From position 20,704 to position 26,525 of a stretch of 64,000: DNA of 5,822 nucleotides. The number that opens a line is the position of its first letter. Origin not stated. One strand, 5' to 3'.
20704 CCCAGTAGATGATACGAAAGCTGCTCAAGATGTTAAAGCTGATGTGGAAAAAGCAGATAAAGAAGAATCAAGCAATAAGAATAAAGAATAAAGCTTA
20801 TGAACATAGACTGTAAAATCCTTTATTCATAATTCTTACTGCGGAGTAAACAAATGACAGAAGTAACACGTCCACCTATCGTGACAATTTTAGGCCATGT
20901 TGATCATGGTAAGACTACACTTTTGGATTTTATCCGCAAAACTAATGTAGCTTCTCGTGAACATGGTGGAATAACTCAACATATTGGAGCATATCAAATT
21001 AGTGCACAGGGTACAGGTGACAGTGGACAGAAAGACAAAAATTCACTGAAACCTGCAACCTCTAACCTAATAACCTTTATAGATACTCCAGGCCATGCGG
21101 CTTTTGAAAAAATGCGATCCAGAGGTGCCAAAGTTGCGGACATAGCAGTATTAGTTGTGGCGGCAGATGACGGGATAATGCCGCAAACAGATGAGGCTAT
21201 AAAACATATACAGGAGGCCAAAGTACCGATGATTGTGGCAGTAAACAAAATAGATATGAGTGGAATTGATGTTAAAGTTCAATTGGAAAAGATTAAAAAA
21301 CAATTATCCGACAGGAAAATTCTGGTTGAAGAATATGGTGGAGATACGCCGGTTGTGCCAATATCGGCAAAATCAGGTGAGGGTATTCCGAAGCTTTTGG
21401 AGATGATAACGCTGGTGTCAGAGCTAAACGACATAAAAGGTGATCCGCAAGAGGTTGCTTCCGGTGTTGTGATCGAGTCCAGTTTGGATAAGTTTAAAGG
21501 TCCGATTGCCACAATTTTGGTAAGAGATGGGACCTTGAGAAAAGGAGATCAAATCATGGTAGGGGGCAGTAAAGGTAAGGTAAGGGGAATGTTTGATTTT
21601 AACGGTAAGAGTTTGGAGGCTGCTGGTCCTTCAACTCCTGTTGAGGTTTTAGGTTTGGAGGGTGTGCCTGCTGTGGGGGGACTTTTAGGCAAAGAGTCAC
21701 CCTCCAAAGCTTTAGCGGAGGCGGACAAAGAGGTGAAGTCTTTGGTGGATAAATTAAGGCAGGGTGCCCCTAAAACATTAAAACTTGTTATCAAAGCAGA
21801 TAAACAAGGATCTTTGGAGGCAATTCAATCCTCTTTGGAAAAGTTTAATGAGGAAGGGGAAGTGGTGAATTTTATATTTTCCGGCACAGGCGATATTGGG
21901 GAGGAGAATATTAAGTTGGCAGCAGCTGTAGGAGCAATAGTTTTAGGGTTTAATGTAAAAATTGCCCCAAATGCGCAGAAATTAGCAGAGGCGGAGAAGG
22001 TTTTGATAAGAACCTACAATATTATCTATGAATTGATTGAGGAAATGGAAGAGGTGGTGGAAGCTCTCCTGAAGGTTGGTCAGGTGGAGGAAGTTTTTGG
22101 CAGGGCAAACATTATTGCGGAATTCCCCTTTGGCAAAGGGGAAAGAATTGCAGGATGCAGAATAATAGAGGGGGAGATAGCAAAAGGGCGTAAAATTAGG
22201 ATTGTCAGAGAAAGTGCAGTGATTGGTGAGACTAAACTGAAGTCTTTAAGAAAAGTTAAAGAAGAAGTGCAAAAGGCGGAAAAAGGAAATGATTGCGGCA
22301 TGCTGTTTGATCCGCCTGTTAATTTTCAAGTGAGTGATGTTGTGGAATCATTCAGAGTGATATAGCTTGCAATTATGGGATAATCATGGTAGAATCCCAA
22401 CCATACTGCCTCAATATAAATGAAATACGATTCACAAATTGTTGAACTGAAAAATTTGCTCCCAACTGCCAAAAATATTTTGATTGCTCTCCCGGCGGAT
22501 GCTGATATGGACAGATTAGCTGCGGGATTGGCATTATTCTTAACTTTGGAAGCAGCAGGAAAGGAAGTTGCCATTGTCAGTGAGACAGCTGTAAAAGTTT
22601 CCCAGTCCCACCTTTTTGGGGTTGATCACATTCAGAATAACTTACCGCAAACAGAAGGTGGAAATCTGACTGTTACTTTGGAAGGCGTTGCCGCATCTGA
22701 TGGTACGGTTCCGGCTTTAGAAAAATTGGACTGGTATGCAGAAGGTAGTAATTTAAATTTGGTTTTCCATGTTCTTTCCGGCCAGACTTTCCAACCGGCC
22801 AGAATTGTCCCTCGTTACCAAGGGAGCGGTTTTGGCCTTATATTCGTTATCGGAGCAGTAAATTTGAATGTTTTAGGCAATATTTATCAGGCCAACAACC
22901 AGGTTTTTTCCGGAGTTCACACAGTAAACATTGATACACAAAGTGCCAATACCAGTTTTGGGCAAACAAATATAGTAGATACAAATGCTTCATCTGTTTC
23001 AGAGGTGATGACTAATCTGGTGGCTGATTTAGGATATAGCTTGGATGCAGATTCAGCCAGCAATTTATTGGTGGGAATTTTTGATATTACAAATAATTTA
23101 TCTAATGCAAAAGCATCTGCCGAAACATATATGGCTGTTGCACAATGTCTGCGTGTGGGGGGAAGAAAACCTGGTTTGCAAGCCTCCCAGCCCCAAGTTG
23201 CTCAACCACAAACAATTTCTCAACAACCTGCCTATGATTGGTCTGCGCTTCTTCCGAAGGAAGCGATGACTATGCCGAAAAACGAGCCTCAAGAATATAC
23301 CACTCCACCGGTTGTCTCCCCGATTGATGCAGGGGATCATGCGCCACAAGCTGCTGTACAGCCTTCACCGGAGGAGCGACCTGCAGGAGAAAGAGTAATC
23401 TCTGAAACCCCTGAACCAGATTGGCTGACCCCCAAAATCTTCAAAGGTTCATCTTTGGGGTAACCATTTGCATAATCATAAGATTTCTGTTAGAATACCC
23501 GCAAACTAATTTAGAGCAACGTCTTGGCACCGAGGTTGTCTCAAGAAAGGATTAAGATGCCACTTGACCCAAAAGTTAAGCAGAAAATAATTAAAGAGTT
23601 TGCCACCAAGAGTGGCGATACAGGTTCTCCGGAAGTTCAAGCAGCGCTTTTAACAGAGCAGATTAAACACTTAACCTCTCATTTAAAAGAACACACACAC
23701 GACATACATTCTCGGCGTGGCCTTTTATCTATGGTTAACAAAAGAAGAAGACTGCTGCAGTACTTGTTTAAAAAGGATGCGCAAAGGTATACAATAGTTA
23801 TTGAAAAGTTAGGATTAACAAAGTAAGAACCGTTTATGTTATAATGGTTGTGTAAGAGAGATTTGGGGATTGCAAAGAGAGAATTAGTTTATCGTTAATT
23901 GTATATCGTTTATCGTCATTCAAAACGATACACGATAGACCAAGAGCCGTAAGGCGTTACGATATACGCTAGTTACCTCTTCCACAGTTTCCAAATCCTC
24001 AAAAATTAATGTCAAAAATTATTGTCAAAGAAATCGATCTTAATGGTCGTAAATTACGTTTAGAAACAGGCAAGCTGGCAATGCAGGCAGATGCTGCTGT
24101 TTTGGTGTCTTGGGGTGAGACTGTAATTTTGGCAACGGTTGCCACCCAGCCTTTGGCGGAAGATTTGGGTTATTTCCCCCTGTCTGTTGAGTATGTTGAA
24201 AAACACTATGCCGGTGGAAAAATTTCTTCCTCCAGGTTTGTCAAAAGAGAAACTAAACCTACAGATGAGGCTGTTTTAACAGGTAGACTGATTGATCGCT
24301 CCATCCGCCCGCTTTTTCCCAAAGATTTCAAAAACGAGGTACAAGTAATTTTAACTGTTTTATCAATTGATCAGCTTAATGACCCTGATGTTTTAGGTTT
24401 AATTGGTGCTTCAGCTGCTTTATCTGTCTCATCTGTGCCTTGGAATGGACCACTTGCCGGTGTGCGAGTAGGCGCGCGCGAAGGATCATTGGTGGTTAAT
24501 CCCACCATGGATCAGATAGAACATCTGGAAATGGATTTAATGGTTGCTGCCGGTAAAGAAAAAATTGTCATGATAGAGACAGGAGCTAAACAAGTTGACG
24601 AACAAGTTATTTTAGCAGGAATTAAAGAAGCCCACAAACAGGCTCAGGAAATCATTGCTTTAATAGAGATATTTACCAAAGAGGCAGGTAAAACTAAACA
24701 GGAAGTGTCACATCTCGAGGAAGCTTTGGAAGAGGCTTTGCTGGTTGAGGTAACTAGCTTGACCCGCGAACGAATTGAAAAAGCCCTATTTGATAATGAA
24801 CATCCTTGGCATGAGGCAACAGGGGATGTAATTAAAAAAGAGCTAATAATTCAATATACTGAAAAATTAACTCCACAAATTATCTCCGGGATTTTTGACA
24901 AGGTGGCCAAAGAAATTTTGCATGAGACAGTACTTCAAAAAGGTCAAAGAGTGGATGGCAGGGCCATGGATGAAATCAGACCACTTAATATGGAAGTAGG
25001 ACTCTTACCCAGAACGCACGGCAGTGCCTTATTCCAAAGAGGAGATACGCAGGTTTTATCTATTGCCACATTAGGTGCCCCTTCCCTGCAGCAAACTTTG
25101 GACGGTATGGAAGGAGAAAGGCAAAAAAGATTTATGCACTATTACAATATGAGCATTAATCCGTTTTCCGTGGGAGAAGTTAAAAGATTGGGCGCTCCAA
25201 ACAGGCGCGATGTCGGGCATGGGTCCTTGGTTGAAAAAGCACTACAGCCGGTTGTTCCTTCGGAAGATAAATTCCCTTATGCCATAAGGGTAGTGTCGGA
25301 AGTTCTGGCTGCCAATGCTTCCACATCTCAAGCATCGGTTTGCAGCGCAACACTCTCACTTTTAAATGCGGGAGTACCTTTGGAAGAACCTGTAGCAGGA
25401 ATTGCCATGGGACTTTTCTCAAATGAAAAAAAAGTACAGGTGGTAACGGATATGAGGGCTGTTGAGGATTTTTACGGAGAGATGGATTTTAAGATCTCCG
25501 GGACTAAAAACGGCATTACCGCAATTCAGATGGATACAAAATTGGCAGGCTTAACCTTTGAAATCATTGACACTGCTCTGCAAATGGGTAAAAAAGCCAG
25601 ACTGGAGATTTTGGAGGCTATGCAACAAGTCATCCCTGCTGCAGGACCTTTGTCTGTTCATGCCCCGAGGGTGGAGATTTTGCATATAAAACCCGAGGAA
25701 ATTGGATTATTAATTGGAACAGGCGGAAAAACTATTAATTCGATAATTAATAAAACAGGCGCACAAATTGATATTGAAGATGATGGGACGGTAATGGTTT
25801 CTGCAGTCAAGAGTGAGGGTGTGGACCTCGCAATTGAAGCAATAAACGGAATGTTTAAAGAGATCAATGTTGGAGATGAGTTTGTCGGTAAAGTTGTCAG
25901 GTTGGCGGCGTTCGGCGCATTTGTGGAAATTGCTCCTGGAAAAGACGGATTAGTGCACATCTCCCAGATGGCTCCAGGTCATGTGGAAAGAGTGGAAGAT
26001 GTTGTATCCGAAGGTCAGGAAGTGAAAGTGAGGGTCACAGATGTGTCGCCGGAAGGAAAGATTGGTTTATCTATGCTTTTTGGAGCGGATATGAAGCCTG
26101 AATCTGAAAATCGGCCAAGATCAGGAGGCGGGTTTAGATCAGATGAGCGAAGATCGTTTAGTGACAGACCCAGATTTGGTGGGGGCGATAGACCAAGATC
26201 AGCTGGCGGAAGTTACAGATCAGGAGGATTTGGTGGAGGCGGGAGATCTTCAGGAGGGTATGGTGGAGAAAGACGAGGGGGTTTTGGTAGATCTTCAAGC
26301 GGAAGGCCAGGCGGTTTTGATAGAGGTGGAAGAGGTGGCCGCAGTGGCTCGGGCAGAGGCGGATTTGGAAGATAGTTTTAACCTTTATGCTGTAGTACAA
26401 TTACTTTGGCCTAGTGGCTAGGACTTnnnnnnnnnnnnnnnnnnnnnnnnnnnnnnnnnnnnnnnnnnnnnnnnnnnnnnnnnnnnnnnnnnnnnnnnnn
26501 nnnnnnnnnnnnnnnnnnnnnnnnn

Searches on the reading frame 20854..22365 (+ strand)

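Call 8: search_protein_families(library=pfam, proteins=[window:20854-22365:+], max_evalue=0.00001)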
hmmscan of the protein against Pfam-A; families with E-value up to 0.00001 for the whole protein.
window:20854-22365:+ (503 aa): 5 families
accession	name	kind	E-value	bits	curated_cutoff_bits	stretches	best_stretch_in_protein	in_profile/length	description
PF00009.33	GTP_EFTU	-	4.9e-40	137.6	26.5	1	9-186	5-183/188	Elongation factor Tu GTP binding domain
PF11987.13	IF-2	-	2.1e-32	111.9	27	1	288-399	6-117/117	Translation-initiation factor 2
PF22042.2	EF-G_D2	-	1.2e-24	86.7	27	1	202-276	2-79/84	Elongation factor G domain 2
PF03144.31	GTP_EFTU_D2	-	1.4e-11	45.1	30.3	1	431-484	2-57/73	Elongation factor Tu domain 2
PF01926.29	MMR_HSR1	-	4.3e-10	40.1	21.9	1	10-132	2-113/113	50S ribosome-binding GTPase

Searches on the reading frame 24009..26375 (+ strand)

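Call 8: search_protein_families(library=pfam, proteins=[window:24009-26375:+], max_evalue=0.00001)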
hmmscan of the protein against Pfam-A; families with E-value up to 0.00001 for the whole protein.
window:24009-26375:+ (788 aa): 5 families
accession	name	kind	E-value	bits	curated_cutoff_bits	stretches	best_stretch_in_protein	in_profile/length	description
PF01138.27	RNase_PH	-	1.4e-51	174.7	25.5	2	322-457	1-130/130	3' exoribonuclease family, domain 1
PF00575.29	S1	-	1.1e-15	58.2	22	1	619-689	2-73/74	S1 RNA binding domain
PF03725.20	RNase_PH_C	-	1.2e-15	57.6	20.8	1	148-210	2-66/67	3' exoribonuclease family, domain 2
PF00013.35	KH_1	-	2.1e-10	40.6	21.5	1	557-613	3-65/66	KH domain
PF03726.19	PNPase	-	1.1e-06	29.4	24.6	1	245-318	3-80/81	Polyribonucleotide nucleotidyltransferase, RNA binding domain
